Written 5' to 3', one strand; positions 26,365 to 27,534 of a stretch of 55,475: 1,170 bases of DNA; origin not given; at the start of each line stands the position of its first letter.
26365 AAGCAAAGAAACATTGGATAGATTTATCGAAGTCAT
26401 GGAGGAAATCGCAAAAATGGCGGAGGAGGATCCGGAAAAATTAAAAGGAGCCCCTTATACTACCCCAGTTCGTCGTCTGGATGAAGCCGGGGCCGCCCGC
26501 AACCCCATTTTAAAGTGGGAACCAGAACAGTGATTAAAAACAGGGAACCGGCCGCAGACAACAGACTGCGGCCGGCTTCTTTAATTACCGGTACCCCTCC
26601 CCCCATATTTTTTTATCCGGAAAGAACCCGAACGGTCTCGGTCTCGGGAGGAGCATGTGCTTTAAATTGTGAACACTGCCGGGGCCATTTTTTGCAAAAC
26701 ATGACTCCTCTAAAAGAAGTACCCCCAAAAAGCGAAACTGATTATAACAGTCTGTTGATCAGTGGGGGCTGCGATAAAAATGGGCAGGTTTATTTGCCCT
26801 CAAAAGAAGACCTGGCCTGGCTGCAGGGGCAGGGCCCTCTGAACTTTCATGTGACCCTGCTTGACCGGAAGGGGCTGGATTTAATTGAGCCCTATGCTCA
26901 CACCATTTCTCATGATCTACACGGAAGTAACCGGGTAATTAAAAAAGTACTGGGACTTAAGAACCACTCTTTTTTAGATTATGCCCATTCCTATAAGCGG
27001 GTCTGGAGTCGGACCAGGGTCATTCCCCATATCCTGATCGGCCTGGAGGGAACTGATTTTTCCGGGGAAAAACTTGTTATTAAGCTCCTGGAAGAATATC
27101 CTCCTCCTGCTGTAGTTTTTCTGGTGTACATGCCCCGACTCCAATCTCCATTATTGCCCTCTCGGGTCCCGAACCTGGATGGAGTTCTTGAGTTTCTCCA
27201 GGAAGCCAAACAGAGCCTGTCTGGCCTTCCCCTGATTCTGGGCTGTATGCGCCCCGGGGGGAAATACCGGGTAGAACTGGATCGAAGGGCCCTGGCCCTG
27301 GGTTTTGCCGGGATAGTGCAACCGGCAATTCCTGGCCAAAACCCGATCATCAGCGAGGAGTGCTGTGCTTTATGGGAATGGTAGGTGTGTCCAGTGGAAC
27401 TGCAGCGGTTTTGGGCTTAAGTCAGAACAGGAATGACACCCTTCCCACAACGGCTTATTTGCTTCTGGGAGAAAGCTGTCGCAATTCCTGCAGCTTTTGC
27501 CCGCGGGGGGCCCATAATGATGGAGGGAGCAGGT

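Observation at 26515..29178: gcv operon carries its own LipA-independent lipoylation module (two atypical radical-SAM proteins plus an LplA/LipM-type ligase)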

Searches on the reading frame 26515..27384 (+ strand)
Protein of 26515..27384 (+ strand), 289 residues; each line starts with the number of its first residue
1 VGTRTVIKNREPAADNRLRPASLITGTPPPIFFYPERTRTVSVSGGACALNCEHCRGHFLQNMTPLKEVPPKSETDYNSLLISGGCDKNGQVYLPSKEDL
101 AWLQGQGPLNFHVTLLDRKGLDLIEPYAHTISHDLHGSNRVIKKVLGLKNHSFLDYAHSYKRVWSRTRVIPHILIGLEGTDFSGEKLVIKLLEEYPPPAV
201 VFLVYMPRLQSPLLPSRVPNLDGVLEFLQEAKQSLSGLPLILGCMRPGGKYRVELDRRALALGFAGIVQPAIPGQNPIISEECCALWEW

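Call 3: search_protein_families(library=pfam, proteins=[window:26515-27384:+], max_evalue=0.01)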
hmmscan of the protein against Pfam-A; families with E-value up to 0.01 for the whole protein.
window:26515-27384:+ (289 aa): 0 families

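Call 4: search_protein_families(library=ncbifam, proteins=[window:26515-27384:+], max_evalue=0.01)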
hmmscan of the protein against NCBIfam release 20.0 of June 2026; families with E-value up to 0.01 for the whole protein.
window:26515-27384:+ (289 aa): 1 family
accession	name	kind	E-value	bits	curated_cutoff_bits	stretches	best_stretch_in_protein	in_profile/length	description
NF053742.1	LipS1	equivalog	4.9e-58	196.8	230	1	32-272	1-249/268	LipS1 family lipoyl synthase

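Call 15: find_homologous_proteins(query=window:26530-27384:+, max_evalue=0.00001)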
Query window:26530-27384:+ (284 aa): 93 proteins with E <= 0.00001 among 1760 candidates.
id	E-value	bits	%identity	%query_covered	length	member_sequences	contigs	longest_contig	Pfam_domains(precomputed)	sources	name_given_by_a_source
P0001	7.0e-184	628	95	100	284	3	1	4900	-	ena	-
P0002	5.3e-152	523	80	100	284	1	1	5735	-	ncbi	-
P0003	9.3e-114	398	62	100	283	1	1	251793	-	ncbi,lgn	-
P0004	6.1e-113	395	61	100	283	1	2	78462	-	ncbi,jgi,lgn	-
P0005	1.2e-112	394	61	100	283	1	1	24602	-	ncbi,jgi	-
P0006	9.4e-111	388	60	100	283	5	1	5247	-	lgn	-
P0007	2.8e-75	271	49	96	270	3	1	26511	-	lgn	-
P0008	2.7e-50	189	43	89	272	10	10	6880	-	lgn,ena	-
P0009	4.5e-47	179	41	90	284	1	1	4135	-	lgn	-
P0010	4.9e-47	179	39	90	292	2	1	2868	-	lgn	-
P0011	6.1e-47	178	40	90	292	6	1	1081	-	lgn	-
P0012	4.4e-46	175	38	89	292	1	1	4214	PF04055.28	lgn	-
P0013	8.8e-46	174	40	89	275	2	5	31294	-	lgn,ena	-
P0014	1.3e-45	174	40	89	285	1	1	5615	-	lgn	-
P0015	4.0e-45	172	40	90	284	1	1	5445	-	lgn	-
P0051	2.1e-22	98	32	89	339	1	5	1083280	PF04055.28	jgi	jgi:hypothetical protein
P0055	1.1e-20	92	32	87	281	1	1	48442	PF04055.28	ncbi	ncbi:MAG: radical SAM protein [Thermoplasmatota archaeon]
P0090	8.4e-13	66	27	81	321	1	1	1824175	PF04055.28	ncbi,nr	ncbi:MAG: hypothetical protein JSU91_05465 [Thermoplasmatales archaeon]|nr:MAG: hypothetical protein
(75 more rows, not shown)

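Call 19: find_related_loci(query=A2, collection=genome_contigs, flank=10000)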
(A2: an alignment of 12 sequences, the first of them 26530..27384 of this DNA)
Query A2 (284 aa) in genome_contigs; peptide patterns used: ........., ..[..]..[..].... (x = any residue, [..] = any of these).
483 stretches matched a pattern; 464 encode a relative of the query (tblastn E <= 1e-3); the best 80 are kept; 80 distinct loci.
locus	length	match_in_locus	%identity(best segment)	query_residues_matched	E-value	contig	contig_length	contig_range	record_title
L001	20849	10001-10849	62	1-284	7e-117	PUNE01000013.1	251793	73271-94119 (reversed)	MAG: Halobacteroidaceae bacterium isolate B1Sed10_204 B1-Sed10-C2, whole genome shotgun sequence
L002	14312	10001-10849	61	1-284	4e-115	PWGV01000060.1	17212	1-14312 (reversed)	MAG: Halobacteroidaceae bacterium isolate T1Sed10_148 T1-Sed10-C3048, whole genome shotgun sequence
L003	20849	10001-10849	60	1-284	1e-112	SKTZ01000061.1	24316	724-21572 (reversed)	MAG: Bacillota bacterium isolate CSSed162cmA_81 CSSed16-2cmA-3631, whole genome shotgun sequence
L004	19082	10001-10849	61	1-284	3e-109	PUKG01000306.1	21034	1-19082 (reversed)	MAG: Halobacteroidaceae bacterium isolate B1Sed10_89R1 B1-Sed10-C2480, whole genome shotgun sequence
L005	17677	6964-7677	44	27-265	2e-58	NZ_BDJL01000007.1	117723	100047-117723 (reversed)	Carboxydothermus islandicus strain SET IS-9, whole genome shotgun sequence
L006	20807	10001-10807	40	27-281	4e-56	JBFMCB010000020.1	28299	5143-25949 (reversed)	MAG: Chloroflexota bacterium isolate MAG180 MAG180_20, whole genome shotgun sequence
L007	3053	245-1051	39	27-281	6e-56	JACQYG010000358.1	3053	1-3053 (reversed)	MAG: Chloroflexi bacterium isolate NC_groundwater_1535_Pr4_S-0.65um_62_11 SR1-18-Sp65_coassembly_scaffold_737958, whole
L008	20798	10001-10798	41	24-281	8e-56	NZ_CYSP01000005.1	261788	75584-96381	Propionispora sp. 2/2-37 isolate 2/2, whole genome shotgun sequence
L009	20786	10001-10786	41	29-281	5e-55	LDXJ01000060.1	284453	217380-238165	Peptococcaceae bacterium CEB3 CEB3_contig000060, whole genome shotgun sequence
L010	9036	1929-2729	40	23-281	3e-54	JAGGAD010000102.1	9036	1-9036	MAG: Bacillota bacterium isolate CTSoil_081 scaffold_25231, whole genome shotgun sequence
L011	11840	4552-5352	39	23-281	6e-54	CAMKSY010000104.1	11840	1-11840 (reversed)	MAG: uncultured Pelosinus sp. isolate SRR12377472_bin.15_metawrap_v1.3_MAG genome assembly, contig: SRR12377472_1401, wh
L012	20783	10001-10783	40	30-281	5e-54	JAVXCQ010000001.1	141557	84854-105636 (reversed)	MAG: Acidaminococcaceae bacterium isolate CGS5Y2-bin78 NODE_74_length_141557_cov_11.454107, whole genome shotgun sequenc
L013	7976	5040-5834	39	23-281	2e-53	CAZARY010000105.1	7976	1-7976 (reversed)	MAG TPA_asm: uncultured Clostridia bacterium isolate SRP201947_co1_65 genome assembly, contig: NODE_7045_length_7976_cov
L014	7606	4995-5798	40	23-281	1e-53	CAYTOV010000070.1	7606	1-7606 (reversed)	MAG TPA_asm: uncultured Acidaminococcales bacterium isolate SRP192927_co4_910 genome assembly, contig: NODE_25442_length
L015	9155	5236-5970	41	22-265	2e-53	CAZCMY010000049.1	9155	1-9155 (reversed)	MAG TPA_asm: uncultured Acidaminococcales bacterium isolate binchicken_co158_92 genome assembly, contig: NODE_6426_lengt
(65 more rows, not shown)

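Call 26: search_solved_structures(query=A1, max_evalue=0.01)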
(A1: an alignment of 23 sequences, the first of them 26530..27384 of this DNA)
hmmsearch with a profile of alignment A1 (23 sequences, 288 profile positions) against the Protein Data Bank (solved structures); distinct sequences matched with E-value up to 0.01: 1.
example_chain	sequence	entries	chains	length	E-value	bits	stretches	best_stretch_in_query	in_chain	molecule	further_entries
8vdw_A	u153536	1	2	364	3.5e-05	26.1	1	36-234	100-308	Biotin synthase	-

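Call 44: predict_structure(alignment_id=A1)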
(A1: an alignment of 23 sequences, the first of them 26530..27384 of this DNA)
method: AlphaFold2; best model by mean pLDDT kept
length: 284 residues; sequences in the alignment: 23
mean_pLDDT: 90.5   pTM: 0.89
mean pLDDT of the five models: 90.5, 90.5, 89.9, 89.1, 87.3
residues with pLDDT >= 90: 213; 70-90: 49; 50-70: 11; < 50: 11
segments of 3 or more residues with pLDDT < 50: 1-5, 15-20
pLDDT, mean of each block of 10 residues (from residue 1): 51 49 85 95 81 89 92 95 90 97 96 96 97 95 94 97 97 94 98 96 86 96 97 94 97 96 93 95 89
secondary structure, 60 per line:
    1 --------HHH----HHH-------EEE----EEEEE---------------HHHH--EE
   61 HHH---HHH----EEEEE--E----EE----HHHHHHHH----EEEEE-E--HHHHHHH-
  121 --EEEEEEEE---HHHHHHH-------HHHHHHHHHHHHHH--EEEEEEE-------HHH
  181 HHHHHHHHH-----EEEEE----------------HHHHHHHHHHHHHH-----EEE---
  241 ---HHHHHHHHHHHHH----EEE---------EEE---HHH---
elements in order: E26-28 E33-37 H53-56 E74-78 H92-99 E104-108 H113-119 E123-130 H134-140 H148-161 E164-170 H178-189 E195-199 H216-229 E235-237 H244-256 E261-263 E273-275

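Call 48: fold_search(model_id=the predicted structure, library=pdb)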
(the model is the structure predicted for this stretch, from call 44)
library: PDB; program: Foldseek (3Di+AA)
matches with E <= 10: 1712; with E <= 0.001: 209
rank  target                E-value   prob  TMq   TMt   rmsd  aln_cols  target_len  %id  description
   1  8vcw                  9.6e-08  1.00  0.61  0.54   5.4       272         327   11  X-Ray Crystal Structure of the biotin synthase from B. obeum (released 2024-01-24)
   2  8qmk                  1.4e-07  1.00  0.60  0.49   5.3       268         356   13  Enzymatically-produced complex-B bound TmHydE structure (released 2023-11-22)
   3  7o1o                  1.7e-07  1.00  0.60  0.49   5.2       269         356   12  Complex-B bound [FeFe]-hydrogenase maturase HydE fromT. Maritima (Auxiliary cluster deleted variant) (released 2021-05-26)
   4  7o1t                  1.7e-07  1.00  0.60  0.49   5.3       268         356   13  Fe(CO)2CNCl species bound [HydE from T. Maritima (released 2021-05-26)
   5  1r30_B                2.0e-07  1.00  0.59  0.55   6.2       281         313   11  The Crystal Structure of Biotin Synthase, an S-Adenosylmethionine-Dependent Radical Enzyme (released 2004-01-13)
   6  1r30_A                2.2e-07  1.00  0.59  0.55   6.2       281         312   11  The Crystal Structure of Biotin Synthase, an S-Adenosylmethionine-Dependent Radical Enzyme (released 2004-01-13)
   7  3iiz                  3.3e-07  1.00  0.58  0.49   5.8       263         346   13  X-ray structure of the FeFe-hydrogenase maturase HydE from T. maritima in complex with S-adenosyl-L-methionine (released 2009-09-22)
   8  5ff2                  3.5e-07  1.00  0.60  0.50   5.3       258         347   13  HydE from T. maritima in complex with (2R,4R)-TDA (released 2016-04-06)
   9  7o1p                  4.8e-07  1.00  0.59  0.52   5.6       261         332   14  [FeFe]-hydrogenase maturase HydE from T. Maritima (C-ter stretch absent) (released 2021-05-26)
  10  5fep                  5.0e-07  1.00  0.58  0.49   5.4       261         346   13  HydE from T. maritima in complex with (2R,4R)-MeTDA (released 2016-04-06)
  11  3t7v                  6.4e-07  1.00  0.56  0.49   6.6       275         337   14  Crystal structure of methylornithine synthase (PylB) (released 2011-11-30)
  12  3ciw                  6.8e-07  1.00  0.57  0.48   6.0       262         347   12  X-RAY structure of the [FeFe]-hydrogenase maturase HydE from thermotoga maritima (released 2008-04-08)
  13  3cix                  1.2e-06  1.00  0.59  0.50   5.3       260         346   13  X-RAY structure of the [FeFe]-hydrogenase maturase HydE from thermotoga maritima in complex with thiocyanate (released 2008-04-08)
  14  5few                  1.5e-06  1.00  0.59  0.50   5.4       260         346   13  HydE from T. maritima in complex with S-adenosyl-L-cysteine (final product) (released 2016-04-06)
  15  4rtb                  4.5e-06  1.00  0.58  0.40   7.9       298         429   16  X-ray structure of the FeFe-hydrogenase maturase HydG from Carboxydothermus hydrogenoformans (released 2015-01-28)
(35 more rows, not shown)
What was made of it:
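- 26530..27384 (+): lipS1 (radical-SAM protein, LipS1 family, divergent Bacillota clade). GTG start in a GTGA overlap with the gcvPB stop. AF2 model pLDDT 90.5; nearest folds are BioB and HydE at TM about 0.6 and LipA at 0.47 (calls 44, 48).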

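Call 63: search_protein_families(library=ncbifam, alignment_id=A1, max_evalue=0.00001)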
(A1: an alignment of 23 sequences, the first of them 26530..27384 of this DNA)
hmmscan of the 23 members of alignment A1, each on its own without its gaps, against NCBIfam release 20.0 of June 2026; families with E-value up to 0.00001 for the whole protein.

A. member 1, window:26530-27384:+ (284 aa): 1 family
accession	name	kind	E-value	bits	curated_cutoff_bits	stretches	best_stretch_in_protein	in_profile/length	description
NF053742.1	LipS1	equivalog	4.6e-58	196.9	230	1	27-267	1-249/268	LipS1 family lipoyl synthase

B. families by the number of members that match (of 23 scanned): 5 families
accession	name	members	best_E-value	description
NF053742.1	LipS1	23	3.6e-90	LipS1 family lipoyl synthase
TIGR00433.2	bioB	3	2.8e-19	biotin synthase BioB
TIGR02495.1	NrdG2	3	5.9e-09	anaerobic ribonucleoside-triphosphate reductase activating protein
TIGR03957.1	rSAM_HmdB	1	1.3e-06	5,10-methenyltetrahydromethanopterin hydrogenase cofactor biosynthesis protein HmdB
TIGR03910.1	pyrrolys_PylB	1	6.2e-06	methylornithine synthase PylB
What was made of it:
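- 26530..27384 (+): NCBIfam NF053742 is its only hit: E=4.6e-58, 196.9 bits, cutoff 230 (calls 4, 63).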

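Call 69: find_encoding_contigs(protein=P0002, flank=6000, max_places=2)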
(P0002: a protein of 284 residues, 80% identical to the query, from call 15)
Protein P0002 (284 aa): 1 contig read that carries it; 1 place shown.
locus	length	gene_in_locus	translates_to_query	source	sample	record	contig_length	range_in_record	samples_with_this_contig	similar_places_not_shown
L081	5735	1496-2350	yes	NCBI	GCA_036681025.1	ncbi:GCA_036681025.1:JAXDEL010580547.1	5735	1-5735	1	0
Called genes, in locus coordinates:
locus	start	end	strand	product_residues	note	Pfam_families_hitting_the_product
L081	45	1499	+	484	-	PF02347:GDC-P, PF00266:Aminotran_5 (faint), PF21478:GcvP2_C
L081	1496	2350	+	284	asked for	-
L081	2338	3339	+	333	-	PF04055:Radical_SAM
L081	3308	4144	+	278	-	PF21948:LplA-B_cat, PF03099:BPL_LplA_LipB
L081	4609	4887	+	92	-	-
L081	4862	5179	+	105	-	-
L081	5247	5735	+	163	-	?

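Call 70: find_encoding_contigs(protein=P0001, flank=6000, max_places=2)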
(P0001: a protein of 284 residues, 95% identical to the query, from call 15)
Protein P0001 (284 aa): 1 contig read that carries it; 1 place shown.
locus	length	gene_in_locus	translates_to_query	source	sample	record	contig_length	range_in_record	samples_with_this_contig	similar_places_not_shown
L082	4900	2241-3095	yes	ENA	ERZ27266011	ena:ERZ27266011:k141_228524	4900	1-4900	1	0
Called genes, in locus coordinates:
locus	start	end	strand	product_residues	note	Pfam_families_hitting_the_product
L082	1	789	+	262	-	?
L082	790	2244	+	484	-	PF02347:GDC-P, PF00266:Aminotran_5 (weak), PF21478:GcvP2_C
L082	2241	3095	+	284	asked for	-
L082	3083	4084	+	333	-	PF04055:Radical_SAM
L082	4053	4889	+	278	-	PF21948:LplA-B_cat, PF03099:BPL_LplA_LipB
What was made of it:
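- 25079..26533 (+): gcvPB (glycine dehydrogenase subunit 2). Orthologues in L081 and L082 carry Pfam GDC-P and GcvP2_C (calls 69, 70).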

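Call 71: find_encoding_contigs(protein=P0006, flank=6000, max_places=2)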
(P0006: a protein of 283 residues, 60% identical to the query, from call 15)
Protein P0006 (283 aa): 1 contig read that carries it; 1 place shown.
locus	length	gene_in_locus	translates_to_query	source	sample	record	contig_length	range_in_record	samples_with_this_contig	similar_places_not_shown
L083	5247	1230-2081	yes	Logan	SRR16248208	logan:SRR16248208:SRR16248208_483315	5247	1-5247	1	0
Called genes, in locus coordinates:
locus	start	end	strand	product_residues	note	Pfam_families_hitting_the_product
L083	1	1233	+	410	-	?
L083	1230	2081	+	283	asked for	-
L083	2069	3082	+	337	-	PF04055:Radical_SAM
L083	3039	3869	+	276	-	PF21948:LplA-B_cat, PF03099:BPL_LplA_LipB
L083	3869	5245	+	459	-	PF00890:FAD_binding_2 (weak), PF01134:GIDA, PF03486:HI0933_like (weak), PF07992:Pyr_redox_2, PF12831:FAD_oxidored (weak), PF13738:Pyr_redox_3, PF00070:Pyr_redox, PF02852:Pyr_redox_dim, +2 more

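Call 78: find_encoding_contigs(protein=P0090, flank=8000, max_places=1)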
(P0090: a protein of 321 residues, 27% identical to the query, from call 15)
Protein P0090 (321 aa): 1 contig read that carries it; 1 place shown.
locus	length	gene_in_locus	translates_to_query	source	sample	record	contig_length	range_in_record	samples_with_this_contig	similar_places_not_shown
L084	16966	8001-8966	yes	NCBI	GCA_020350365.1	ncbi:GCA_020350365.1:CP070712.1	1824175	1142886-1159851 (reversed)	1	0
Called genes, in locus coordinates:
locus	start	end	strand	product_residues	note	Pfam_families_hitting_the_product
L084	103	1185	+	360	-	-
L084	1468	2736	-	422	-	PF08245:Mur_ligase_M, PF27239:FOL3_C, PF02875:Mur_ligase_C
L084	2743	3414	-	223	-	PF00551:Formyl_trans_N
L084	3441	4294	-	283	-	PF02005:TRM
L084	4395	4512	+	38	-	PF04205:FMN_bind (weak)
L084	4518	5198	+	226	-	PF02508:Rnf-Nqr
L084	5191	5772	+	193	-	PF02508:Rnf-Nqr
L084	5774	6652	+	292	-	PF04060:FeS, PF13237:Fer4_10 (weak), PF12838:Fer4_7, PF13187:Fer4_9 (weak), PF14697:Fer4_21, PF00037:Fer4 (weak)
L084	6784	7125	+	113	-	PF07085:DRTGG (weak), PF02603:Hpr_kinase_N (weak)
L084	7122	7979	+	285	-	PF02811:PHP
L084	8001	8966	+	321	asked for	PF04055:Radical_SAM (weak)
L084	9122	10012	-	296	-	PF01040:UbiA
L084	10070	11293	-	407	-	PF01266:DAO (faint), PF01494:FAD_binding_3 (faint), PF03486:HI0933_like (faint), PF04820:Trp_halogenase (faint), PF05834:Lycopene_cycl (weak), PF22578:GGR_cat (faint)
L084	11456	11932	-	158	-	-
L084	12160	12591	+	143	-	PF01597:GCV_H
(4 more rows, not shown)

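Call 79: find_encoding_contigs(protein=P0055, flank=8000, max_places=1)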
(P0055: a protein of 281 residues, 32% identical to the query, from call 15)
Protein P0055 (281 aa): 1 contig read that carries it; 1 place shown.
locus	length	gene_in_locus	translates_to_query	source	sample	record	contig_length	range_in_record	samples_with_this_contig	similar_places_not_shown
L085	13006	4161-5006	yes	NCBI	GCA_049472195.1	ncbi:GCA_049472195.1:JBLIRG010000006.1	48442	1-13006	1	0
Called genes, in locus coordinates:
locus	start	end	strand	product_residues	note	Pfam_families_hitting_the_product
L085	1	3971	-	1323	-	PF17957:Big_7 (faint), PF09136:Glucodextran_B (faint), PF19077:Big_13 (faint), PF13750:Big_3_3 (faint), PF27332:TP_0781 (faint), PF02494:HYR (faint), PF15418:DUF4625 (faint)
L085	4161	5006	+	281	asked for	PF04055:Radical_SAM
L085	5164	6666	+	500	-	-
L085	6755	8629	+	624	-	PF02518:HATPase_c, PF13589:HATPase_c_3 (weak), PF09239:Topo-VIb_trans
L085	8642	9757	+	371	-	PF04406:TP6A_N, PF20768:Topo_VI_alpha, PF21180:TOP6A-Spo11_Toprim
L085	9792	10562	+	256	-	PF00590:TP_methylase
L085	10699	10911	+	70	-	PF07311:Dodecin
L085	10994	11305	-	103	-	-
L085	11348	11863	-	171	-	PF00483:NTP_transferase, PF12804:NTP_transf_3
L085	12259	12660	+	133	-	-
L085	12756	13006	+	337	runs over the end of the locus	PF04055:Radical_SAM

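Call 80: find_encoding_contigs(protein=P0051, flank=8000, max_places=1)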
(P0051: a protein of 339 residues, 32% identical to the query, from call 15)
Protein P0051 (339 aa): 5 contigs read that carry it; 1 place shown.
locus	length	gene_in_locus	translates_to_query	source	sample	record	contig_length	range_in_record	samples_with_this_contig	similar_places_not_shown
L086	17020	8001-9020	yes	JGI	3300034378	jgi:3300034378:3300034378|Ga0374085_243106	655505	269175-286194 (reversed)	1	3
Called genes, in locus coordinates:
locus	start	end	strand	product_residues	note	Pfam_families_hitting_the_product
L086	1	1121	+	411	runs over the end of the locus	PF05048:NosD, PF13229:Beta_helix, PF05048:NosD, PF13229:Beta_helix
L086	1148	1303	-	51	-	-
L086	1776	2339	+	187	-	PF00025:Arf, PF00071:Ras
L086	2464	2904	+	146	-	PF13248:Zn_ribbon_3 (weak), PF13240:Zn_Ribbon_1 (weak)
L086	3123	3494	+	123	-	PF03259:Robl_LC7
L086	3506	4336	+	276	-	PF01255:Prenyltransf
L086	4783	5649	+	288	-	-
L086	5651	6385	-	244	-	PF13549:ATP-grasp_5, PF08442:ATP-grasp_2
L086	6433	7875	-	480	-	PF02629:CoA_binding, PF13380:CoA_binding_2, PF13607:Succ_CoA_lig, PF19045:Ligase_CoA_2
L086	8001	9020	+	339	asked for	PF04055:Radical_SAM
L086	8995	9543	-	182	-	-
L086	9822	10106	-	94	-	PF01782:RimM (faint), PF01247:Ribosomal_L35Ae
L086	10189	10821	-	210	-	-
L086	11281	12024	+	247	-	PF01916:DS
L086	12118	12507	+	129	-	PF00903:Glyoxalase, PF12681:Glyoxalase_2 (weak)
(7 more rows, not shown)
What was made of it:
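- Closest known: LipS1/LipS2 two-protein lipoyl synthase of Thermococcus kodakarensis. Different: In the three archaeal genomes sampled, LipS1 is a stand-alone gene (calls 78-80).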
